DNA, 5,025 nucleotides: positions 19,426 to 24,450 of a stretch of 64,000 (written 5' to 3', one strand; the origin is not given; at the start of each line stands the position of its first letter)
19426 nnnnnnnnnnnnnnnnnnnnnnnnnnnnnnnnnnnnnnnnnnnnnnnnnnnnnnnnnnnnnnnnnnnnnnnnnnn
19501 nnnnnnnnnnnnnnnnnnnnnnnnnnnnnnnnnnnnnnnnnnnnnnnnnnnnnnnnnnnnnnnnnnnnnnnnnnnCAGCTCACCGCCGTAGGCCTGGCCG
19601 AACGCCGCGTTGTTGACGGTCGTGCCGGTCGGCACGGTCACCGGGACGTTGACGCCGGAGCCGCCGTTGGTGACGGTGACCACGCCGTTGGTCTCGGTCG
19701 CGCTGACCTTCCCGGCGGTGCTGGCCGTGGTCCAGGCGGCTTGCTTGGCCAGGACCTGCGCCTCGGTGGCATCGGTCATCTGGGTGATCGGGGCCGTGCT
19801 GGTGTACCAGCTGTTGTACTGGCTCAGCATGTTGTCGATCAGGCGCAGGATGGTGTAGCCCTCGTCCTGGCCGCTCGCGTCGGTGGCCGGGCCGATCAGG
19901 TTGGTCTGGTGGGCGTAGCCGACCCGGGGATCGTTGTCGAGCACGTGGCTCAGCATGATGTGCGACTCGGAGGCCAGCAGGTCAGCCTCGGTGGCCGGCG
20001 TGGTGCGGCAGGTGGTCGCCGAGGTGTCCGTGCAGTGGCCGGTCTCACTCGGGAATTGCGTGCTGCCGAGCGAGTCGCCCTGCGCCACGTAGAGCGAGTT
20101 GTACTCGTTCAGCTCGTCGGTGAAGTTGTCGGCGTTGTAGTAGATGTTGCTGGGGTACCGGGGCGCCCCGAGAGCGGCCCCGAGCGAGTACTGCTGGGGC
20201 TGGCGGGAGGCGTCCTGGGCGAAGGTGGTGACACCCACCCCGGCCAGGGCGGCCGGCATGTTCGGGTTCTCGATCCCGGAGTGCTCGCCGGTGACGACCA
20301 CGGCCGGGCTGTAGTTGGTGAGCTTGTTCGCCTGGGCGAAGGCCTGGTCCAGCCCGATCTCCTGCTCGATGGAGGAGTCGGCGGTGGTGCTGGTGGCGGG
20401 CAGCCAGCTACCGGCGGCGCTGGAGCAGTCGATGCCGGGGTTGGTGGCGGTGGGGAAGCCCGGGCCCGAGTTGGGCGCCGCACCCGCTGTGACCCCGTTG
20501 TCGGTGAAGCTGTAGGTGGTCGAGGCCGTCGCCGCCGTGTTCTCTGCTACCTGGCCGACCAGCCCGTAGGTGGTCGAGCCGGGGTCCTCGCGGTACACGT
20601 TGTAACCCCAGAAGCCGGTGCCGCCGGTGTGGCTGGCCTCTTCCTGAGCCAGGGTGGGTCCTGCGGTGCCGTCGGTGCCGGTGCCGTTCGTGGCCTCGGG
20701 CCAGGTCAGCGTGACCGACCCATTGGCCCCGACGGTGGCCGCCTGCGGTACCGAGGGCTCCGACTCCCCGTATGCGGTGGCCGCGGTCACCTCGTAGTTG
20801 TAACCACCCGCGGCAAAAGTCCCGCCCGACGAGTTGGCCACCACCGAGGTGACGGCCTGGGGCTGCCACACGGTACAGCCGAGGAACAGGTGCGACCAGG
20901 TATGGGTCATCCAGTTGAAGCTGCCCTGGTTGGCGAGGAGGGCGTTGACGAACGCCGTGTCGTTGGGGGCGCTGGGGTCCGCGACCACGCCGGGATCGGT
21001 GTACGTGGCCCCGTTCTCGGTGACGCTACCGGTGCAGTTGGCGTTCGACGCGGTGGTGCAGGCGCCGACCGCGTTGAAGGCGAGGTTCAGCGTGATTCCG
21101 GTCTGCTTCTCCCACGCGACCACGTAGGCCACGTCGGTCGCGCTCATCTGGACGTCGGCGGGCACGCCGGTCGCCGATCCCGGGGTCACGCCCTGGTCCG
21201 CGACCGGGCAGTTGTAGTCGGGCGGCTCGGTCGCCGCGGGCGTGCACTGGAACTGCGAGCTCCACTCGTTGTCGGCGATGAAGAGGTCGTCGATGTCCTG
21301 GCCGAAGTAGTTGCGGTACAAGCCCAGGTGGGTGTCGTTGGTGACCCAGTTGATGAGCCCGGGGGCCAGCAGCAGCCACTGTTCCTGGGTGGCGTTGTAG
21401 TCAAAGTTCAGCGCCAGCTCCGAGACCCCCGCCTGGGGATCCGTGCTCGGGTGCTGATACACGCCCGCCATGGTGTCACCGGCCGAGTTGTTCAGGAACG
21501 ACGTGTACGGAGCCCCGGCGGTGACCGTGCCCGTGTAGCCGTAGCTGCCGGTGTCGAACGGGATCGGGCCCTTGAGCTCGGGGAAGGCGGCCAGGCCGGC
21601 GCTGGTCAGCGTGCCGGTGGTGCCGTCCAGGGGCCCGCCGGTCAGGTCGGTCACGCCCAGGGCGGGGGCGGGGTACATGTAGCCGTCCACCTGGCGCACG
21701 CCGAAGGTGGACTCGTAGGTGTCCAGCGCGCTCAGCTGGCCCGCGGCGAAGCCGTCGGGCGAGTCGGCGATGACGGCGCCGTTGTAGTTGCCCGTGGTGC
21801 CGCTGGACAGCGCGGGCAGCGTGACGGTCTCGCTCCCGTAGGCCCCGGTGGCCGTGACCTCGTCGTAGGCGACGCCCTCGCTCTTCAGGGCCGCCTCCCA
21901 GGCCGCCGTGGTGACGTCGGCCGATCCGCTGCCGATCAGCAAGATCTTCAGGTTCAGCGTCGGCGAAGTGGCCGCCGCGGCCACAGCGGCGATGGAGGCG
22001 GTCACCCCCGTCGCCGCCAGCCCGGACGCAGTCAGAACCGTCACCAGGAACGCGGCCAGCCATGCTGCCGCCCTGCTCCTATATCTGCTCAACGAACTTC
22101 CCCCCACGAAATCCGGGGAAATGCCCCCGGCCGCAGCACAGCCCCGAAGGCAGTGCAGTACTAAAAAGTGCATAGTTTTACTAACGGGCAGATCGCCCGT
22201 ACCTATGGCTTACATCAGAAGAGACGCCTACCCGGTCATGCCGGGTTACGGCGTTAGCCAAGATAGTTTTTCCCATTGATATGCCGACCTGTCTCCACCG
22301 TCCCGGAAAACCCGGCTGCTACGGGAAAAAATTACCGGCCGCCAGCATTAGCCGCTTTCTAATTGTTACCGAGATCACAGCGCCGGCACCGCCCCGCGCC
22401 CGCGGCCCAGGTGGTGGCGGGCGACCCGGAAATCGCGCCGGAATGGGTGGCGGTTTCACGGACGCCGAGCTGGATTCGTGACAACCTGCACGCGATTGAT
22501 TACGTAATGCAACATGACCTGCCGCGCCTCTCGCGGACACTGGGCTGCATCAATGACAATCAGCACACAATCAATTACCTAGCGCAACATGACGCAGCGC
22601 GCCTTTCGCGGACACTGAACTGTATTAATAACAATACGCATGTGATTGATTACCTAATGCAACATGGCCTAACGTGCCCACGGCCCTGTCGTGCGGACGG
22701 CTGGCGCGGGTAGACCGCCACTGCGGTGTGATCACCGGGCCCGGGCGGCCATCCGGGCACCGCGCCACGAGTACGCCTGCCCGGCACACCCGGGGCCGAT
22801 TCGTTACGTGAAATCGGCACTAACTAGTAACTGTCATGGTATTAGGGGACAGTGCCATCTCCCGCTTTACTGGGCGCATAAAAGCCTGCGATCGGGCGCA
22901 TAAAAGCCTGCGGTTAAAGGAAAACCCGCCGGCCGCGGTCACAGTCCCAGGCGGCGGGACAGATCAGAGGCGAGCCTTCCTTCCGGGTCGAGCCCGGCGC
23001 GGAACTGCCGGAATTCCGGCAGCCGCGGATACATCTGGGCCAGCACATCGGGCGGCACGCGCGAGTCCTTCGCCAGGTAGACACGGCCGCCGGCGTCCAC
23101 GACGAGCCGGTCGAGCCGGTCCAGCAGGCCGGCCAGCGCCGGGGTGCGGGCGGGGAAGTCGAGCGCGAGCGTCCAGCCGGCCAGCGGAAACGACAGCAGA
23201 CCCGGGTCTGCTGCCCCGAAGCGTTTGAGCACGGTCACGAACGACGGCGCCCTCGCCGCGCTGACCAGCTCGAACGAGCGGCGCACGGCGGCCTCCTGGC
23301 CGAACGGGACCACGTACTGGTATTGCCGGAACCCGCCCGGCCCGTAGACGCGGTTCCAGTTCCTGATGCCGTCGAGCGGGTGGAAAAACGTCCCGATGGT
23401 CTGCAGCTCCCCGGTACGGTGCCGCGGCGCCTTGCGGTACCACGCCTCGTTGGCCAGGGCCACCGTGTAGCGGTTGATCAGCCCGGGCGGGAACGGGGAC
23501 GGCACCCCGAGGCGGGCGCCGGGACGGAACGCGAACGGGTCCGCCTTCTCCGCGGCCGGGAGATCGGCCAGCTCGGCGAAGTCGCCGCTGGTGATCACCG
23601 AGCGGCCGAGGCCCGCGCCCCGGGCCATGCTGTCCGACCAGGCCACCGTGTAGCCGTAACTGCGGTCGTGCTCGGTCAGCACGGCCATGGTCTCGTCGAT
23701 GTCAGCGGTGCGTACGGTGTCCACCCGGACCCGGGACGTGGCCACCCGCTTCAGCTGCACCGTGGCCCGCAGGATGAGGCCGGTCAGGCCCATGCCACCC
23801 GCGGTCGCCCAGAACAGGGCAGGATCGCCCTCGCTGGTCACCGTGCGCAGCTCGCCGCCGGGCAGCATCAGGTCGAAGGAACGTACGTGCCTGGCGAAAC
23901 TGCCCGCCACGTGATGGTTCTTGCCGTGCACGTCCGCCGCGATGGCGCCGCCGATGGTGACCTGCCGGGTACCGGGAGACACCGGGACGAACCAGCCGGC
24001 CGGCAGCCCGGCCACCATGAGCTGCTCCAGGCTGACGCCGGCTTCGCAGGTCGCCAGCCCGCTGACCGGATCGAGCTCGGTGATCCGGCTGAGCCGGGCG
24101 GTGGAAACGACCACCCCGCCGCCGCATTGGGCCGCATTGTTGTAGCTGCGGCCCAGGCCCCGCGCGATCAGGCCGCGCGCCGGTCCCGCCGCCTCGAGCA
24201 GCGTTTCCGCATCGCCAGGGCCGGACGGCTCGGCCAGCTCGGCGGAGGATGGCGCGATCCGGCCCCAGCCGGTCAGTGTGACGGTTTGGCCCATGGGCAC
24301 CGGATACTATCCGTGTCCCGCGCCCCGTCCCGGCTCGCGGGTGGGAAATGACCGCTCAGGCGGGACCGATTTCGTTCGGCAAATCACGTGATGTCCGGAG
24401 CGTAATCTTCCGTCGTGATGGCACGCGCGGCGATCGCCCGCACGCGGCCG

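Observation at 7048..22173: Hybrid Pel / galactosaminogalactan-like exopolysaccharide system in a bacterium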

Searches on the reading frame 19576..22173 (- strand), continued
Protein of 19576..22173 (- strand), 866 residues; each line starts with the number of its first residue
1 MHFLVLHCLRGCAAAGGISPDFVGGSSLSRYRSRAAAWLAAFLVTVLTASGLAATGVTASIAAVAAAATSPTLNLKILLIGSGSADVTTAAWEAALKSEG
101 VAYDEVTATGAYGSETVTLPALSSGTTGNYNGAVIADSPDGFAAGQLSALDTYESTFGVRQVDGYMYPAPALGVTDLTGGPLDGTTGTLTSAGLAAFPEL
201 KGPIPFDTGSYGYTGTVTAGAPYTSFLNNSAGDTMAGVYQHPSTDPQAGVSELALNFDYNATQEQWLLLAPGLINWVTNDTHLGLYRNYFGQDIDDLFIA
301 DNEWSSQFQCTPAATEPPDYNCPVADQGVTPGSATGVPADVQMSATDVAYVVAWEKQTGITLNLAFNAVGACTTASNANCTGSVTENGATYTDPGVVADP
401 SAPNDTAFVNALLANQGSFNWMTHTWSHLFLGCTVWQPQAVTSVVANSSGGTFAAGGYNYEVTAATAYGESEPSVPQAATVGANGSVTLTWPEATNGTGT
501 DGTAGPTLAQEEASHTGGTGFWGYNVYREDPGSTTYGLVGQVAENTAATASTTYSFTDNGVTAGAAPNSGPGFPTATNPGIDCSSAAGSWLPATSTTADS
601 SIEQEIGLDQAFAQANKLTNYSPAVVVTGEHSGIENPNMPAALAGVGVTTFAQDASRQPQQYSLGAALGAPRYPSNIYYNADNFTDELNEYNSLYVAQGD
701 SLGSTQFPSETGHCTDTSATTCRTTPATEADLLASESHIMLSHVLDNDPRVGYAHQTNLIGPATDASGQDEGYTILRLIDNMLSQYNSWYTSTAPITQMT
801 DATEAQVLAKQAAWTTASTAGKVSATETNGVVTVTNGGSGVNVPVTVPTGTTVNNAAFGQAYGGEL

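Call 89: find_encoding_contigs(protein=P0032, flank=10000, max_places=1)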
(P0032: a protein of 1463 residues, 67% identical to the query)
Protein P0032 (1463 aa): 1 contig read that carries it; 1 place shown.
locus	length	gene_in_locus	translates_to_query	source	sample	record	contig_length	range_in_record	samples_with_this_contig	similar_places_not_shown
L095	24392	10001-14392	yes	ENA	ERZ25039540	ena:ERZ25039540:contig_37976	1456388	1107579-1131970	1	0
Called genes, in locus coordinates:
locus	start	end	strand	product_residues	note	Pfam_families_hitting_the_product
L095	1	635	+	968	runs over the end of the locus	PF13191:AAA_16, PF13428:TPR_14 (faint), PF00515:TPR_1 (faint), PF07719:TPR_2 (faint), PF17874:TPR_MalT (weak), PF13424:TPR_12 (weak), PF14559:TPR_19 (weak), PF00196:GerE, +2 more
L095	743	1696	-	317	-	PF12138:Spherulin4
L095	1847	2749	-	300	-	PF01380:SIS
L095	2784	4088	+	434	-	-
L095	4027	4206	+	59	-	-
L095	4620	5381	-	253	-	PF00483:NTP_transferase, PF12804:NTP_transf_3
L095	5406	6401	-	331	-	PF00106:adh_short (weak), PF01073:3Beta_HSD, PF01370:Epimerase, PF02719:Polysacc_synt_2, PF04321:RmlD_sub_bind, PF07993:NAD_binding_4, PF13460:NAD_binding_10, PF16363:GDP_Man_Dehyd, +1 more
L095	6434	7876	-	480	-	-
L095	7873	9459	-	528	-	PF11997:DUF3492, PF13439:Glyco_transf_4, PF20706:GT4-conflict, PF00534:Glycos_transf_1, PF13692:Glyco_trans_1_4, PF13524:Glyco_trans_1_2 (weak)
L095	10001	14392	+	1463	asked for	PF25116:CBM87_Agd3 (weak), PF05345:He_PIG (weak)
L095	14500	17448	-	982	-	PF00149:Metallophos (faint), PF09924:LPG_synthase_C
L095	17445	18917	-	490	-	PF01336:tRNA_anti-codon, PF00152:tRNA-synt_2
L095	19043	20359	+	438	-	PF00756:Esterase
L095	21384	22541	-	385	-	PF08448:PAS_4 (weak)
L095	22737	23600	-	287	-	PF13489:Methyltransf_23 (weak), PF13847:Methyltransf_31, PF08241:Methyltransf_11, PF08242:Methyltransf_12, PF13649:Methyltransf_25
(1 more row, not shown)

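Call 90: find_encoding_contigs(protein=P0018, flank=10000, max_places=1)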
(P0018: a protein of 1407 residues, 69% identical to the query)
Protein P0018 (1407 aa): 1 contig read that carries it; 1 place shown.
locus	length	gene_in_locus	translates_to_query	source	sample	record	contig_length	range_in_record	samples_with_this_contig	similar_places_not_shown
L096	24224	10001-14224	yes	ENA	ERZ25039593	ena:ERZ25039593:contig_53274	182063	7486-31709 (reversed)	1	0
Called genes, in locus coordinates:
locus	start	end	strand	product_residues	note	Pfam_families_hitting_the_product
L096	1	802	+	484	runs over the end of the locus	PF13424:TPR_12 (faint), PF00196:GerE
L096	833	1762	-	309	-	PF12138:Spherulin4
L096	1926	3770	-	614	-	PF13522:GATase_6, PF13537:GATase_7, PF01380:SIS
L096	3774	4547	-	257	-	PF01370:Epimerase, PF16363:GDP_Man_Dehyd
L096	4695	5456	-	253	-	PF00483:NTP_transferase, PF12804:NTP_transf_3 (weak)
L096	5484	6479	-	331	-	PF01073:3Beta_HSD, PF01370:Epimerase, PF02719:Polysacc_synt_2, PF04321:RmlD_sub_bind, PF05368:NmrA (weak), PF07993:NAD_binding_4, PF13460:NAD_binding_10, PF16363:GDP_Man_Dehyd, +1 more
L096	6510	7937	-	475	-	-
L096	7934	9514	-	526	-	PF11997:DUF3492, PF13579:Glyco_trans_4_4 (faint), PF13439:Glyco_transf_4, PF20706:GT4-conflict, PF00534:Glycos_transf_1, PF13692:Glyco_trans_1_4, PF13524:Glyco_trans_1_2 (weak)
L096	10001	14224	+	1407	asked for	PF25116:CBM87_Agd3 (weak), PF25115:Agd3_CE (weak), PF05345:He_PIG (weak)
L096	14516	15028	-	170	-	-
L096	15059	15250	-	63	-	-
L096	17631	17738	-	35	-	-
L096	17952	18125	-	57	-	-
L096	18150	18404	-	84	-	-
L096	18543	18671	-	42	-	-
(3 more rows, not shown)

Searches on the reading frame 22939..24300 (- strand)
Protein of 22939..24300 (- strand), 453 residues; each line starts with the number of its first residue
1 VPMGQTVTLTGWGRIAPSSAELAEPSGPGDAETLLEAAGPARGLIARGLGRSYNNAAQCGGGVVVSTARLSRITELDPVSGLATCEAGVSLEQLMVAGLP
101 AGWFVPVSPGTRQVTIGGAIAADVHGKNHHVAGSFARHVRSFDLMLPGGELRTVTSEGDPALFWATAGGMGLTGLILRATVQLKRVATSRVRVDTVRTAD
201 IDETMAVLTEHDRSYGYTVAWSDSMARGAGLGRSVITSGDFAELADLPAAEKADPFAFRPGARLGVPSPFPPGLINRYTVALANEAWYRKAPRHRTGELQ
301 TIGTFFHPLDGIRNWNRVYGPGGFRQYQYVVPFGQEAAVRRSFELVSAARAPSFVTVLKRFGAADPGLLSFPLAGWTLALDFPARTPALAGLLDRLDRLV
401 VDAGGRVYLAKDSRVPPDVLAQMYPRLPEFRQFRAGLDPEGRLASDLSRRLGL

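Call 61: search_protein_families(library=pfam, proteins=[window:22939-24300:-], max_evalue=0.001)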
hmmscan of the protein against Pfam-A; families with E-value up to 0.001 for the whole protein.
window:22939-24300:- (453 aa): 2 families
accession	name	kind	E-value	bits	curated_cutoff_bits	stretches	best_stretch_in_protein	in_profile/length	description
PF01565.28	FAD_binding_4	-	5.6e-21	75.1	26.4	1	42-154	25-138/139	FAD binding domain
PF04030.19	ALO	-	0.0001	22.6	23.1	1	396-450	203-257/258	D-arabinono-1,4-lactone oxidase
